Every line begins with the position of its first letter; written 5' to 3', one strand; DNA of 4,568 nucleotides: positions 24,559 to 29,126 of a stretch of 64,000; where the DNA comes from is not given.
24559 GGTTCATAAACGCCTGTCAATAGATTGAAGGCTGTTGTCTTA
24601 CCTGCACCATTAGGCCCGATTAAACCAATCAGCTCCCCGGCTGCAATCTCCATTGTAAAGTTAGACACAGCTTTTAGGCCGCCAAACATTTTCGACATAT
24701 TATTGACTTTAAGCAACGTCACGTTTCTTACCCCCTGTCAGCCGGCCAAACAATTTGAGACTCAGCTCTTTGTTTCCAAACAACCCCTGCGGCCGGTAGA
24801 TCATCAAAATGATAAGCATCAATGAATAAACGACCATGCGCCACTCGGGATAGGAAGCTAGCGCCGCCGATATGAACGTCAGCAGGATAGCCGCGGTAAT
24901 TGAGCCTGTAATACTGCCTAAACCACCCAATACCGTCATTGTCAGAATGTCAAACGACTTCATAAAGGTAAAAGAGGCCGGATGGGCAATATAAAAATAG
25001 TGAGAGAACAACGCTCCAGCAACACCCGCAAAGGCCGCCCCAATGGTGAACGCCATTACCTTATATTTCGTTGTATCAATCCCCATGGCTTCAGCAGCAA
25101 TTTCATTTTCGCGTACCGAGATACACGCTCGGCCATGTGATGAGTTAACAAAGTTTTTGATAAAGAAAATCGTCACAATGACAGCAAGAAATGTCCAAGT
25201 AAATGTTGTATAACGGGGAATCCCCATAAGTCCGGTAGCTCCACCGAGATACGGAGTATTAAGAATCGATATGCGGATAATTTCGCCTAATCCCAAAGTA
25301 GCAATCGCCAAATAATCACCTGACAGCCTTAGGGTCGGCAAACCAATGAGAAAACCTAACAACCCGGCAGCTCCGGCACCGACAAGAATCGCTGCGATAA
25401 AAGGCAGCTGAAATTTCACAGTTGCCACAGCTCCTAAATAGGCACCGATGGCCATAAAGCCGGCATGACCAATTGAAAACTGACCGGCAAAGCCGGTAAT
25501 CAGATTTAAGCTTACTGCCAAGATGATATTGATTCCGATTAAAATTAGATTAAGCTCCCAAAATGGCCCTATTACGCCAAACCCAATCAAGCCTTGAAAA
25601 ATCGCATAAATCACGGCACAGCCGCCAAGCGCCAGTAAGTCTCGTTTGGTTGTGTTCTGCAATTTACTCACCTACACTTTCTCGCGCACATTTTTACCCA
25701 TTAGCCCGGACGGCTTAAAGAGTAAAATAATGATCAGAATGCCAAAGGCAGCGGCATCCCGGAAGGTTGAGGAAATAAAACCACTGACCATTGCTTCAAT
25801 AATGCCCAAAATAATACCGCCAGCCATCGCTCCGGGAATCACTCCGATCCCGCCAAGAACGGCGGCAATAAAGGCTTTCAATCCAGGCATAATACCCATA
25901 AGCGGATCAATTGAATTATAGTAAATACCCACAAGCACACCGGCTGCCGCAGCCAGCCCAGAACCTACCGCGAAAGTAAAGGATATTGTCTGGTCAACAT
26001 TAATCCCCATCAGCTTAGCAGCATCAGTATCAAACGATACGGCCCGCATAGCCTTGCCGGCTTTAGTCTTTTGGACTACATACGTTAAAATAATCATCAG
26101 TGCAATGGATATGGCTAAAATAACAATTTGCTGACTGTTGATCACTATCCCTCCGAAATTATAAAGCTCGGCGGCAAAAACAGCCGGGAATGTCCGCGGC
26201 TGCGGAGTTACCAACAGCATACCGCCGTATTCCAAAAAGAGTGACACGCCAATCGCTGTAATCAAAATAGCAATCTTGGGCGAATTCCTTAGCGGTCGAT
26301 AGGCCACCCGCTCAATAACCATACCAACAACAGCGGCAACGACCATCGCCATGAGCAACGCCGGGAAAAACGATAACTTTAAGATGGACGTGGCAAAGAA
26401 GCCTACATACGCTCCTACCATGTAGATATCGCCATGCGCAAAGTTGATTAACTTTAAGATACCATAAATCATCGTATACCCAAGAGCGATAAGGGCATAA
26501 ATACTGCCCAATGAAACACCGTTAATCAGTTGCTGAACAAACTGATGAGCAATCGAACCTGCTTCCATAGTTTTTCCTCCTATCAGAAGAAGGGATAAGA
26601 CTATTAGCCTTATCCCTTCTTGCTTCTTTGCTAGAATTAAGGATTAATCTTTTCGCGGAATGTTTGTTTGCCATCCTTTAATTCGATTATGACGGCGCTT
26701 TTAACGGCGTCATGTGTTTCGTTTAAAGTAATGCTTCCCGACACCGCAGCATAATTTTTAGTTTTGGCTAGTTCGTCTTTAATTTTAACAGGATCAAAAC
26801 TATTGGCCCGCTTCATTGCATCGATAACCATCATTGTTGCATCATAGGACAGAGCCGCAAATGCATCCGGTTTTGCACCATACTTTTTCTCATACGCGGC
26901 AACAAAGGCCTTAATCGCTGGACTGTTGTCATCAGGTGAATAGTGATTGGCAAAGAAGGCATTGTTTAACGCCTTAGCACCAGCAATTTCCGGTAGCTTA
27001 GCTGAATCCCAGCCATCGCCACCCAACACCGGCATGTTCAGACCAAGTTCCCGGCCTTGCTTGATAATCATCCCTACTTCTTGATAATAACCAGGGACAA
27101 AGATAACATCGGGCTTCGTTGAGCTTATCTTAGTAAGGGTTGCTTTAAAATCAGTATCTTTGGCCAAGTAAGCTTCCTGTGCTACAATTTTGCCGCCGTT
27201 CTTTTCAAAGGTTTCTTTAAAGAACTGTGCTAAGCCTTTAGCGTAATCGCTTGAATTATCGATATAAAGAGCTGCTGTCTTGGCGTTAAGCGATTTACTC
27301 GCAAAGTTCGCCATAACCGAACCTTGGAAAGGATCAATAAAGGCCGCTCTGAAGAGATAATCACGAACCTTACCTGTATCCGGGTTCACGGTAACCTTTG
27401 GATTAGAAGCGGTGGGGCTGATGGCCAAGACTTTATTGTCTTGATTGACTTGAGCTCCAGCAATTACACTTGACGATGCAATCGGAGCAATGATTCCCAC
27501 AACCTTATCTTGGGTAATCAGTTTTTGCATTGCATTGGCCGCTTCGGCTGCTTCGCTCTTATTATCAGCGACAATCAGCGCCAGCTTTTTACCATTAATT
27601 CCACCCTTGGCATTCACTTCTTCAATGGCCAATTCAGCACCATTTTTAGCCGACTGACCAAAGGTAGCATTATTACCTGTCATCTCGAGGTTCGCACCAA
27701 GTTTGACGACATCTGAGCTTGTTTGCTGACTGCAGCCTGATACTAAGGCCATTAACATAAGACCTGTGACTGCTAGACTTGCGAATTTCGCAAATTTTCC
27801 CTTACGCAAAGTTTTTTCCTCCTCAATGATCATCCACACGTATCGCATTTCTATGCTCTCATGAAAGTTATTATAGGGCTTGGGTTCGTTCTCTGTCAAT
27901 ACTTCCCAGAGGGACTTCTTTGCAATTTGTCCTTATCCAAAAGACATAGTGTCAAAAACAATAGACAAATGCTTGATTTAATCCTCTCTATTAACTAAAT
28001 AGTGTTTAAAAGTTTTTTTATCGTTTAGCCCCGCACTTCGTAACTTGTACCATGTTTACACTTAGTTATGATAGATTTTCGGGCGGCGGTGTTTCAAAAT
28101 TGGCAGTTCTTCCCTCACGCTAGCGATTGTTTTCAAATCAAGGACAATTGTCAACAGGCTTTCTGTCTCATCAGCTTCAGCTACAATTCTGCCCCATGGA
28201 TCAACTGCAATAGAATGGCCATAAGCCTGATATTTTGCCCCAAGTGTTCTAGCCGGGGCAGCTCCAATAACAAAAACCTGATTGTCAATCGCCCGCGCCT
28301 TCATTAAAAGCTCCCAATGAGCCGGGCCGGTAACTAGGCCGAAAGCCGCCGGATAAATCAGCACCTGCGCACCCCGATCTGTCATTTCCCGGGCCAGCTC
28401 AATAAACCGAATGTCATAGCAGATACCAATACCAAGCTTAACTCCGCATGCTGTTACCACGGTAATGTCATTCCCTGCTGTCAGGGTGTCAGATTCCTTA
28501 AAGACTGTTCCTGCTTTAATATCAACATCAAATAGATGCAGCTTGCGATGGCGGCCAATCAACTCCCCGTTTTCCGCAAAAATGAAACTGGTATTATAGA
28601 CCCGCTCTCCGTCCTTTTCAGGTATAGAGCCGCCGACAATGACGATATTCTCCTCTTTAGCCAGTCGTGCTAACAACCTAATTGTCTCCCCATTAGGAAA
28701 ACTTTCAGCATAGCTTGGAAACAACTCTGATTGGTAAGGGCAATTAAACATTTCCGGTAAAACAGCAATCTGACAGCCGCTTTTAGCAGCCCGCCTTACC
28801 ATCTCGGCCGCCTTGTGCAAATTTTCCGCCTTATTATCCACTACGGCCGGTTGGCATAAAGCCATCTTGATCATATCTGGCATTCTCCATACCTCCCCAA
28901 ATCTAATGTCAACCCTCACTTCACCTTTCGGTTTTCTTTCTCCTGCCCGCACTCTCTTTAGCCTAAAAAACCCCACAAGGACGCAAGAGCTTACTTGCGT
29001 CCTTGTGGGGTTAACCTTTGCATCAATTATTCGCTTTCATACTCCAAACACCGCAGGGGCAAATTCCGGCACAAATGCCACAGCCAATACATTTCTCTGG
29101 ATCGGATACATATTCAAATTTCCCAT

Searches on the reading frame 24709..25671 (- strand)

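Call 55: search_protein_families(library=pfam, proteins=[window:24709-25671:-])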
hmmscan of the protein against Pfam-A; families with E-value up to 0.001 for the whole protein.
window:24709-25671:- (320 aa): 1 family
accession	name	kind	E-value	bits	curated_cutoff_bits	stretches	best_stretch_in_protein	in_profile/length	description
PF02653.21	BPD_transp_2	-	1.4e-46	159.2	26.8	1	42-289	6-268/269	Branched-chain amino acid transport system / permease component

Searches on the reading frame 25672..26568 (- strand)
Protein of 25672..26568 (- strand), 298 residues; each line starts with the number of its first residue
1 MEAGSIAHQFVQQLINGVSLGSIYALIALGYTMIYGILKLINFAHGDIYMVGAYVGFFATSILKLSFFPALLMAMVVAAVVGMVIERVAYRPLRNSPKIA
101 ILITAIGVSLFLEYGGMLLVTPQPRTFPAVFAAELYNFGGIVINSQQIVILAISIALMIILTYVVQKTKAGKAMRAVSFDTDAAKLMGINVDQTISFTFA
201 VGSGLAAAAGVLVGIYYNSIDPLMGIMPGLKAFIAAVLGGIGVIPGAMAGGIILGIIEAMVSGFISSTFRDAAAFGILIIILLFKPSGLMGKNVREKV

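Call 55: search_protein_families(library=pfam, proteins=[window:25672-26568:-])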
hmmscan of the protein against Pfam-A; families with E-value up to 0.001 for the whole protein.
window:25672-26568:- (298 aa): 2 families
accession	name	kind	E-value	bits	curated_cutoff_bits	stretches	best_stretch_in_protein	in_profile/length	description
PF02653.21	BPD_transp_2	-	3.3e-48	164.6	26.8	1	14-282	2-269/269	Branched-chain amino acid transport system / permease component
PF01032.23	FecCD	-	9.6e-06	25.3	26.5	1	52-215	82-240/311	FecCD transport family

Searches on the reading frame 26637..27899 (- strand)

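Call 55: search_protein_families(library=pfam, proteins=[window:26637-27899:-])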
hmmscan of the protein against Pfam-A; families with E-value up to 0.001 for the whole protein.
window:26637-27899:- (420 aa): 3 families
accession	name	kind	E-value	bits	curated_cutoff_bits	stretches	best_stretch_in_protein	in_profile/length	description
PF13458.12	Peripla_BP_6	-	2.9e-66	224.9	31.7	1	65-410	2-342/343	Periplasmic binding protein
PF01094.35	ANF_receptor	-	1.2e-27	97.3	25.4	1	86-408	4-351/353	Receptor family ligand binding region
PF13433.12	Peripla_BP_5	-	1.3e-24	87.4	27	2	72-144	8-80/363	Periplasmic binding protein domain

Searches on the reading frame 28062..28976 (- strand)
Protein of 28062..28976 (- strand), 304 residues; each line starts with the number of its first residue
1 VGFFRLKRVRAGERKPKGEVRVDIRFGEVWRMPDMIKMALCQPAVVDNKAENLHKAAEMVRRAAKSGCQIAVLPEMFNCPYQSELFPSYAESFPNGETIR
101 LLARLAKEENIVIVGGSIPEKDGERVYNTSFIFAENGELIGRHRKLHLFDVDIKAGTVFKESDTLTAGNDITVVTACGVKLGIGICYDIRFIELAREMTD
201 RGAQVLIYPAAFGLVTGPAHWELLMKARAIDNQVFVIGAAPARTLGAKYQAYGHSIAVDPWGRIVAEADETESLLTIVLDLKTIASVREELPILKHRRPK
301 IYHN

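Call 9: search_protein_families(library=pfam, proteins=[window:28062-28976:-])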
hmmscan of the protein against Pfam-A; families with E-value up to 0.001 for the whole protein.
window:28062-28976:- (304 aa): 1 family
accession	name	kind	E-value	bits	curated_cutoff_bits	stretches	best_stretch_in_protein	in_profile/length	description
PF00795.27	CN_hydrolase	-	4e-66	223.4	23.2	1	38-288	2-255/256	Carbon-nitrogen hydrolase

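Call 42: search_protein_families(library=ncbifam, proteins=[window:28062-28976:-], max_evalue=0.001)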
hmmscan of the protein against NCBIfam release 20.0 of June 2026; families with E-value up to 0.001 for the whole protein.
window:28062-28976:- (304 aa): 11 families
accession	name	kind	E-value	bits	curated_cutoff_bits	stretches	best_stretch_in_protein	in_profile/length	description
NF043013.1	DeGluthAmidYersProt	equivalog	9.5e-52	175.8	500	1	37-298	5-269/278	deaminated glutathione amidase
NF033621.1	de_GSH_amidase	exception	3.7e-44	151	355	1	37-298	1-254/260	deaminated glutathione amidase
TIGR03381.1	agmatine_aguB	equivalog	9.9e-42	143.2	410.25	1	36-303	1-277/279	N-carbamoylputrescine amidase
NF040852.1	nitrile_Arch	equivalog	8.8e-32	110.3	500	1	42-303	9-261/262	nitrilase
NF007757.0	PRK10438.1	equivalog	1.5e-22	80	249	1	38-295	6-248/256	amidohydrolase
NF010588.0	PRK13981.1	equivalog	7.6e-18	64.2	479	1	35-278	4-242/546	NAD+ synthase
TIGR00546.1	lnt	equivalog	1.1e-13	51.2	132.9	2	162-240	299-381/395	apolipoprotein N-acyltransferase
NF009803.0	PRK13287.1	equivalog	5.6e-11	41.8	406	1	46-272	32-249/333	formamidase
NF009802.0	PRK13286.1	equivalog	7.2e-10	38.3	427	1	47-287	29-266/345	aliphatic amidase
TIGR04048.1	nitrile_sll0784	equivalog_domain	2.8e-08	33.1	502.6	1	41-147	10-127/301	Nit6803 family nitrilase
NF002730.0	PRK02628.1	equivalog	4.1e-05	22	473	1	34-148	11-125/677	NAD(+) synthase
